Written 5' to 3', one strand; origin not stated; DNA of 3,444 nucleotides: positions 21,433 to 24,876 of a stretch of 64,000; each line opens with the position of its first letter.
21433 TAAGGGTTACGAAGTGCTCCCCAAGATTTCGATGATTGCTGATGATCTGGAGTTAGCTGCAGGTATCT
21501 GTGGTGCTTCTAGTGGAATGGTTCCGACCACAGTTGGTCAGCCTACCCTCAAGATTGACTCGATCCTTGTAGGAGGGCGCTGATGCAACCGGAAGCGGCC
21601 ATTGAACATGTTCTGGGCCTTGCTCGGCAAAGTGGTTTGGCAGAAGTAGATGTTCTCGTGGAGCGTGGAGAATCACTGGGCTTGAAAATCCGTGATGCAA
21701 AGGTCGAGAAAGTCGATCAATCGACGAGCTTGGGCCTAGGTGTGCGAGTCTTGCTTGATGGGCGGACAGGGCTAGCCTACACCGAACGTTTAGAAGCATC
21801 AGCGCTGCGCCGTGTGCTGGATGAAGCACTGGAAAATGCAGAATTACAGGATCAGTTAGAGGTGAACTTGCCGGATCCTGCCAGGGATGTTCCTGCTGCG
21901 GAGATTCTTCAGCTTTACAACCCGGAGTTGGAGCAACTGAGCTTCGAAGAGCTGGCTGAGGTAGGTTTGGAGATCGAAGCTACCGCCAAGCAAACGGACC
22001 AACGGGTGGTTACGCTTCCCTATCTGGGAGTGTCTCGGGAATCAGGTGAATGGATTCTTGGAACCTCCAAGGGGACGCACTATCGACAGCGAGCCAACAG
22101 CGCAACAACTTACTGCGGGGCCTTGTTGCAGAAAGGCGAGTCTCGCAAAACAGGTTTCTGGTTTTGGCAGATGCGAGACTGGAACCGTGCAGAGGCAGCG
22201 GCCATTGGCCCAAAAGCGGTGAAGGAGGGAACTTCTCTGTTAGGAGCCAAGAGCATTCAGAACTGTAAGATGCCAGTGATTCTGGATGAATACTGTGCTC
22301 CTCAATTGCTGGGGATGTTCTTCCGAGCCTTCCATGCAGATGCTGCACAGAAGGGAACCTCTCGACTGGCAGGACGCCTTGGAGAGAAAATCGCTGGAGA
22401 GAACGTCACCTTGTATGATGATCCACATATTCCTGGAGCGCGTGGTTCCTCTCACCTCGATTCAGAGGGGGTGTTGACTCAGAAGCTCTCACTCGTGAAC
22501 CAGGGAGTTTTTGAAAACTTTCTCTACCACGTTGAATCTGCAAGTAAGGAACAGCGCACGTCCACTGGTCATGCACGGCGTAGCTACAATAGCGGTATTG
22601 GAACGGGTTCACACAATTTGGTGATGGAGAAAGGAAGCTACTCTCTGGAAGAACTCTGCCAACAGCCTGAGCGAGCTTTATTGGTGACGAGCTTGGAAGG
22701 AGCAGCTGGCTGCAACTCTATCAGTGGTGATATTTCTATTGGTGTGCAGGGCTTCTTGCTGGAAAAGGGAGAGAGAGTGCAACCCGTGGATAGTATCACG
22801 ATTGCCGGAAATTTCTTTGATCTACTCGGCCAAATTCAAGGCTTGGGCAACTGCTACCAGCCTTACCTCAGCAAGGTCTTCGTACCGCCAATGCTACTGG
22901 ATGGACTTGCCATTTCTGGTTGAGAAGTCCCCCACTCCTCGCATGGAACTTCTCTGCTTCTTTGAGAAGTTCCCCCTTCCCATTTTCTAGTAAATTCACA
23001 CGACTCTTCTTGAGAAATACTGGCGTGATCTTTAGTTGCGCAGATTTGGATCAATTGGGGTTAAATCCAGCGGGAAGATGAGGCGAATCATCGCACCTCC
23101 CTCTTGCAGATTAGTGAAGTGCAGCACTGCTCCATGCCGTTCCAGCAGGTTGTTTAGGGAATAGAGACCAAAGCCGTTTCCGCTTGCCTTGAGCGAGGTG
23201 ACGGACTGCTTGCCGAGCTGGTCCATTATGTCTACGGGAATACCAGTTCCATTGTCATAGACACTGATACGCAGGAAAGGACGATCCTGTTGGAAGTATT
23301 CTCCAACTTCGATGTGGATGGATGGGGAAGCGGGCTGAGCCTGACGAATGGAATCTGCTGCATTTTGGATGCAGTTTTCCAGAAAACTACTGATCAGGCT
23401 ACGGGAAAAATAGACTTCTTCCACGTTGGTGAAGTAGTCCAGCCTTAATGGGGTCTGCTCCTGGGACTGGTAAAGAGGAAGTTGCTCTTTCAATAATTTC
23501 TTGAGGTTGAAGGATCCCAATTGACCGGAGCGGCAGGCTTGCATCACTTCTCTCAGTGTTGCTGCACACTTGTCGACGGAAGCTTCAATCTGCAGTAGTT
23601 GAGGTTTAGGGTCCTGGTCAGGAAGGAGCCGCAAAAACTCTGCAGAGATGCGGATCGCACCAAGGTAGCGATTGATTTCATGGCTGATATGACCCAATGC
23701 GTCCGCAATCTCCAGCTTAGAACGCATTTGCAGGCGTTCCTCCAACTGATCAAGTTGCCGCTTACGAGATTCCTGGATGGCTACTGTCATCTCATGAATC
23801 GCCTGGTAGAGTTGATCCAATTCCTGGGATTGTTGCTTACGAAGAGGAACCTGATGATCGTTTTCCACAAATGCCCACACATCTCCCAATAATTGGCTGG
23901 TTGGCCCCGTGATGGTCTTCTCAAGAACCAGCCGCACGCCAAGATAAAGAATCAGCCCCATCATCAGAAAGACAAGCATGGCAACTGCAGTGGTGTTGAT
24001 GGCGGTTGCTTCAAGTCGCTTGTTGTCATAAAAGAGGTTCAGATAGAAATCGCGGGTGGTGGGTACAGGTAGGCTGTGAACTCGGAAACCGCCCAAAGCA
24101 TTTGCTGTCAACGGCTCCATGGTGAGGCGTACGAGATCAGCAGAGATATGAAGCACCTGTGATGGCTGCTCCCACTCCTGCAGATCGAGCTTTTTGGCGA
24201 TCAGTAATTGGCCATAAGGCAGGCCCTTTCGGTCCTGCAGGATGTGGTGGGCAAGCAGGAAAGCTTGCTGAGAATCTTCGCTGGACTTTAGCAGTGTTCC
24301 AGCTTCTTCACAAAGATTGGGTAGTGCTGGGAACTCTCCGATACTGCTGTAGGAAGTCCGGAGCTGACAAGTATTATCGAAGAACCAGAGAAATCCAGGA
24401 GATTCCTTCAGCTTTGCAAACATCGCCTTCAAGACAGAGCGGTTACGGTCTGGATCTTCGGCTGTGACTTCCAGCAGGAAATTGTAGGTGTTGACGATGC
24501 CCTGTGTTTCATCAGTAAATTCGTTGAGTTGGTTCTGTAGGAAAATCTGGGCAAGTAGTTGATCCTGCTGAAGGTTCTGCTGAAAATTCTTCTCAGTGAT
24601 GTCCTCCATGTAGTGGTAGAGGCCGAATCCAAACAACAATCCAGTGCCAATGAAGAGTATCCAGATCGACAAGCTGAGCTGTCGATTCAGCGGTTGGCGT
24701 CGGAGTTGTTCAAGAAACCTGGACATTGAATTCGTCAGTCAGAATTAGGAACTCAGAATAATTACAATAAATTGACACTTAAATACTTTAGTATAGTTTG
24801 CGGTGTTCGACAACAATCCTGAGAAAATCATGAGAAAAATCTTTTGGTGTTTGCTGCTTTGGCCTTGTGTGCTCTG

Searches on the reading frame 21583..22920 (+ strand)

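Call 84: search_protein_families(library=pfam, proteins=[window:21583-22920:+], max_evalue=0.00001)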
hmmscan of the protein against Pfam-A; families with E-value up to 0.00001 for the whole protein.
window:21583-22920:+ (446 aa): 3 families
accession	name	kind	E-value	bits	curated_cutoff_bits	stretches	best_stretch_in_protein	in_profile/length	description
PF19289.4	PmbA_TldD_3rd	-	6.3e-66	222.1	22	1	228-446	2-220/220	PmbA/TldA metallopeptidase C-terminal domain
PF01523.21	PmbA_TldD_1st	-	2.3e-15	56.9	20.9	1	22-86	1-65/65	PmbA/TldA metallopeptidase domain 1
PF19290.4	PmbA_TldD_2nd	-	1.2e-10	42.2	20.9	1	115-215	2-104/109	PmbA/TldA metallopeptidase central domain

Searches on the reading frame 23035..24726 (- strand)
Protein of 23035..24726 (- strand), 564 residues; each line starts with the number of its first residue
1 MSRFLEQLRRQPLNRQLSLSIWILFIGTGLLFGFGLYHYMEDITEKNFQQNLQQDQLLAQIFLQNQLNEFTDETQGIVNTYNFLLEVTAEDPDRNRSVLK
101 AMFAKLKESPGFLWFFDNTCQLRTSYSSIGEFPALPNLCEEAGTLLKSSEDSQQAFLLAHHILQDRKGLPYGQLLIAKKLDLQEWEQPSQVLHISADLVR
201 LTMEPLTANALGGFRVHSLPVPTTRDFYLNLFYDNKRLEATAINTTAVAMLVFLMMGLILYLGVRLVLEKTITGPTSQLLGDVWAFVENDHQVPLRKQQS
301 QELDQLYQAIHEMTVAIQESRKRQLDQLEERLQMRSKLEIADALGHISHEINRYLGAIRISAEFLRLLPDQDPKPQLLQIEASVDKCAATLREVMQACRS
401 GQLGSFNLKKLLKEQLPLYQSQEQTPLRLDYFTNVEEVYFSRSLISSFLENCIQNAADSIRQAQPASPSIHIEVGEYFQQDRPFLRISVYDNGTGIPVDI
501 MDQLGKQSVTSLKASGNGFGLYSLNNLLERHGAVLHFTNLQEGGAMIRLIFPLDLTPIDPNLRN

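Call 84: search_protein_families(library=pfam, proteins=[window:23035-24726:-], max_evalue=0.00001)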
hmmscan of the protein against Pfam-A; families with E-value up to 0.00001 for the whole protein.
window:23035-24726:- (564 aa): 1 family
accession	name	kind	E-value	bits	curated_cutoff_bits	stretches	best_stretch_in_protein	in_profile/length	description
PF02518.31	HATPase_c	-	4.9e-13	49.9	26.4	1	448-554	5-110/111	Histidine kinase-, DNA gyrase B-, and HSP90-like ATPase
